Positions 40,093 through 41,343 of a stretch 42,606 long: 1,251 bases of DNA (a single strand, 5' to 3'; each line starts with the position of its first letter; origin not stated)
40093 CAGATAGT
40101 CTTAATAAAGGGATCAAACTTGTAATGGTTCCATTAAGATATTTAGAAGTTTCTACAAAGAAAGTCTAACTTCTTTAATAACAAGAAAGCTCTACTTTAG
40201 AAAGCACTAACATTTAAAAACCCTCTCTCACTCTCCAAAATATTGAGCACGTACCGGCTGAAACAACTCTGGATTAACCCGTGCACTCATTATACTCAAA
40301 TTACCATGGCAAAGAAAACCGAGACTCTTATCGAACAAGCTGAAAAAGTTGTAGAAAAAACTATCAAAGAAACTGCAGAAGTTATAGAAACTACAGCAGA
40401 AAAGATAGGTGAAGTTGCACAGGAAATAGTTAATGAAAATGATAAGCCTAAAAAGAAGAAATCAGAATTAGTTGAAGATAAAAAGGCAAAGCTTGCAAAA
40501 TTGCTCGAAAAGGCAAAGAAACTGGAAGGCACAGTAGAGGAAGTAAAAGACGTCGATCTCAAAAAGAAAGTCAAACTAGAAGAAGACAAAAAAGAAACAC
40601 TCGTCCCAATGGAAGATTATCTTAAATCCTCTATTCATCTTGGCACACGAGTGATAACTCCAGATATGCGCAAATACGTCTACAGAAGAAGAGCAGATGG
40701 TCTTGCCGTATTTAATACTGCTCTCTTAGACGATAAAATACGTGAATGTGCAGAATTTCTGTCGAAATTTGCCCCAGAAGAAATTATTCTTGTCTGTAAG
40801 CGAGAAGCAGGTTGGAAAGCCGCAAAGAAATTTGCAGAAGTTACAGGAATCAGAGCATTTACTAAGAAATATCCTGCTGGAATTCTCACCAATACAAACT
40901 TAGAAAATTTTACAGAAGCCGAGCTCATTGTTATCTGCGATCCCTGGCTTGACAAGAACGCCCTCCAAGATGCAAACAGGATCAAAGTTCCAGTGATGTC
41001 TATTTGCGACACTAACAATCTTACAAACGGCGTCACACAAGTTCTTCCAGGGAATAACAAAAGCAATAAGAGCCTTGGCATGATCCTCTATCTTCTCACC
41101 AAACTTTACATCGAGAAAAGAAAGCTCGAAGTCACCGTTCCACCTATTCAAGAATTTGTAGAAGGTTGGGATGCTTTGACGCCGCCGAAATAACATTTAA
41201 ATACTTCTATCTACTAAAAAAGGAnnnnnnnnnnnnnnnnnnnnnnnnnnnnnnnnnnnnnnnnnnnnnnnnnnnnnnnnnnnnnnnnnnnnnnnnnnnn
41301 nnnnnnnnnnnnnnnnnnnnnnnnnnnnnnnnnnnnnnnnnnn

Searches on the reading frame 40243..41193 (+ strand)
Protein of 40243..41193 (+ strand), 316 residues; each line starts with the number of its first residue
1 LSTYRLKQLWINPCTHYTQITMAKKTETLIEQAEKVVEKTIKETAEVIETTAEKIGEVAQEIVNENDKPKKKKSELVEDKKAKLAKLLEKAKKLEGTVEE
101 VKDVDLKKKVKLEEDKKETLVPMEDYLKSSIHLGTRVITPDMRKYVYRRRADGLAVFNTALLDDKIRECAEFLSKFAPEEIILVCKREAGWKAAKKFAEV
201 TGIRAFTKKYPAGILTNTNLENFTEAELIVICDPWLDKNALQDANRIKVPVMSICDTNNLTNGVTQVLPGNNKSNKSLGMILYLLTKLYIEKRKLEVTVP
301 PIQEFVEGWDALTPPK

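Call 79: search_protein_families(library=pfam, proteins=[window:40243-41193:+], max_evalue=0.001)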
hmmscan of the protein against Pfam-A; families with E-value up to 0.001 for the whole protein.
window:40243-41193:+ (316 aa): 1 family
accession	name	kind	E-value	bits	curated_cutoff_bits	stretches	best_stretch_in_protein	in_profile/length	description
PF00318.25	Ribosomal_S2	-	1.4e-15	57.6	26.1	2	227-287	151-211/216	Ribosomal protein S2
